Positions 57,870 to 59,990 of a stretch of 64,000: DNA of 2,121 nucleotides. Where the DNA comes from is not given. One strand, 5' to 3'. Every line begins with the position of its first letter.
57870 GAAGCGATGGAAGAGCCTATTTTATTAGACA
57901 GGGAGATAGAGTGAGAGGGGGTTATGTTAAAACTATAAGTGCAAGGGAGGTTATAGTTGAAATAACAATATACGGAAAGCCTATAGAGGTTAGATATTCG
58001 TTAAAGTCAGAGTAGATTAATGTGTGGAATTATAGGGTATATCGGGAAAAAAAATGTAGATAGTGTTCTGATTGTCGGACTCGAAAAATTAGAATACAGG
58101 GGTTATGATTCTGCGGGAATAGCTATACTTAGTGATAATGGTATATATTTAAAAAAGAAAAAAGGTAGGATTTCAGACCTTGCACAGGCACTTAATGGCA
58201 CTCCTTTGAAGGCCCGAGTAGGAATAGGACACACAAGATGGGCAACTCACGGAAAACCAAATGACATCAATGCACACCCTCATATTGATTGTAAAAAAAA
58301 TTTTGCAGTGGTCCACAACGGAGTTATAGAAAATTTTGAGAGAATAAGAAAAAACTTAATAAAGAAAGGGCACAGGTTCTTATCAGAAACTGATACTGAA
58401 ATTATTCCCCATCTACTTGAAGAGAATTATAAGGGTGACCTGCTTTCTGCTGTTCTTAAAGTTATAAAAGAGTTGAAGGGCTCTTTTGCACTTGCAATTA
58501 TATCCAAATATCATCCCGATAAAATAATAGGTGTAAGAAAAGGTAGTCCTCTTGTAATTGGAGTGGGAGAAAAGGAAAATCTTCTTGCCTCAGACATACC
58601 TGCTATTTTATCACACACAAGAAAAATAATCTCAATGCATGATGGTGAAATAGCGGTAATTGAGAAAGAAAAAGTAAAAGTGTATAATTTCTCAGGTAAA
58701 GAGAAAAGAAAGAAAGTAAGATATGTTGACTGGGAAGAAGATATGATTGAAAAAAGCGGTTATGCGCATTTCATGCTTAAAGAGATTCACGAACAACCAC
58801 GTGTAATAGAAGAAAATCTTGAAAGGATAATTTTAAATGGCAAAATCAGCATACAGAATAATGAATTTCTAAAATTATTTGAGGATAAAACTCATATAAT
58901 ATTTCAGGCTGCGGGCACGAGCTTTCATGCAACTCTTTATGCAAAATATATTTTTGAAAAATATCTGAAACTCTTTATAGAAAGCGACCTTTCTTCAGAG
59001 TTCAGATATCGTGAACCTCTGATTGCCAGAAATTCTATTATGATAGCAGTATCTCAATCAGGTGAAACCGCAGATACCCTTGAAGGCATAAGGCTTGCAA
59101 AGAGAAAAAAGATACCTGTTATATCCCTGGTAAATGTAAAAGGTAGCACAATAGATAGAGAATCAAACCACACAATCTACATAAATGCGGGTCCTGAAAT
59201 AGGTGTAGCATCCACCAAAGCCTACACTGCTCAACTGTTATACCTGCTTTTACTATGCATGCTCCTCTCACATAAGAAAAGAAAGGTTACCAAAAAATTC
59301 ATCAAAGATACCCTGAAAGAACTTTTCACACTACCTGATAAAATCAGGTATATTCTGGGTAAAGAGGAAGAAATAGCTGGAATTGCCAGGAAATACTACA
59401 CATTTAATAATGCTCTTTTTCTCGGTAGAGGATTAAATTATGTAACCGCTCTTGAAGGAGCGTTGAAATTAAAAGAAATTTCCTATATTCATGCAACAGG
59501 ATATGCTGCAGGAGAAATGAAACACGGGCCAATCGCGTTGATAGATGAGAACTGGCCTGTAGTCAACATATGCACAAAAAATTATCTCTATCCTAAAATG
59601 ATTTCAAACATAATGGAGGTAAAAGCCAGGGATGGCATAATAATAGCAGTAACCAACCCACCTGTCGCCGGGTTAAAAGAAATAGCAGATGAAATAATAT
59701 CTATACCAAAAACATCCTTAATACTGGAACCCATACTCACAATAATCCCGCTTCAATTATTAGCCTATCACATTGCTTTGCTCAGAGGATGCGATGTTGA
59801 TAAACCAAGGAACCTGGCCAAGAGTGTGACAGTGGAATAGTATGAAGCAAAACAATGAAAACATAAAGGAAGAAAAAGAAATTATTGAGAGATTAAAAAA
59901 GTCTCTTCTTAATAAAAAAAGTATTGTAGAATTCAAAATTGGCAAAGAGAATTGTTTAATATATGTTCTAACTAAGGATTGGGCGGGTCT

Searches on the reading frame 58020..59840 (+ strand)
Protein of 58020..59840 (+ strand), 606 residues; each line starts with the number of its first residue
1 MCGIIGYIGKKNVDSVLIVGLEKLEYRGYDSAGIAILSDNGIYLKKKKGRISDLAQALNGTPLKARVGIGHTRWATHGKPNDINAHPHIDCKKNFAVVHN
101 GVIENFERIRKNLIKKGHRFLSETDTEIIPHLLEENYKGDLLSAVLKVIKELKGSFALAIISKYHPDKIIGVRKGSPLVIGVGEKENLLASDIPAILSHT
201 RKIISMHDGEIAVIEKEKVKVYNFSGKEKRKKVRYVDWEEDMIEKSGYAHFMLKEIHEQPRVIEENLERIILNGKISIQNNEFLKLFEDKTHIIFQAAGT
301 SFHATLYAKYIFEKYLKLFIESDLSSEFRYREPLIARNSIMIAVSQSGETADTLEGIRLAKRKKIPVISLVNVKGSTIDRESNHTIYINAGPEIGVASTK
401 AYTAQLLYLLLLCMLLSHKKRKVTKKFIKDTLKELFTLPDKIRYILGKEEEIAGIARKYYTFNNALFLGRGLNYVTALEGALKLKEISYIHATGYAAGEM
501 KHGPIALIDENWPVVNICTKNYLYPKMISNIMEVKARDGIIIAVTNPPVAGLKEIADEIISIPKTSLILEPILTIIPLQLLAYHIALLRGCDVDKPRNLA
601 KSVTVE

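Call 85: search_protein_families(library=pfam, proteins=[window:58020-59840:+], max_evalue=0.00001)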
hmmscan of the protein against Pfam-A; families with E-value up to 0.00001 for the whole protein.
window:58020-59840:+ (606 aa): 3 families
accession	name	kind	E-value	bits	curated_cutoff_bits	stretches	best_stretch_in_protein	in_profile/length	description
PF01380.27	SIS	-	3.1e-52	176.3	25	2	288-413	3-129/131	SIS domain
PF13522.11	GATase_6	-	8.3e-20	71.6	27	1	64-191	9-129/130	Glutamine amidotransferase domain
PF13537.11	GATase_7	-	2.3e-16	60.4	25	1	84-197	12-122/123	Glutamine amidotransferase domain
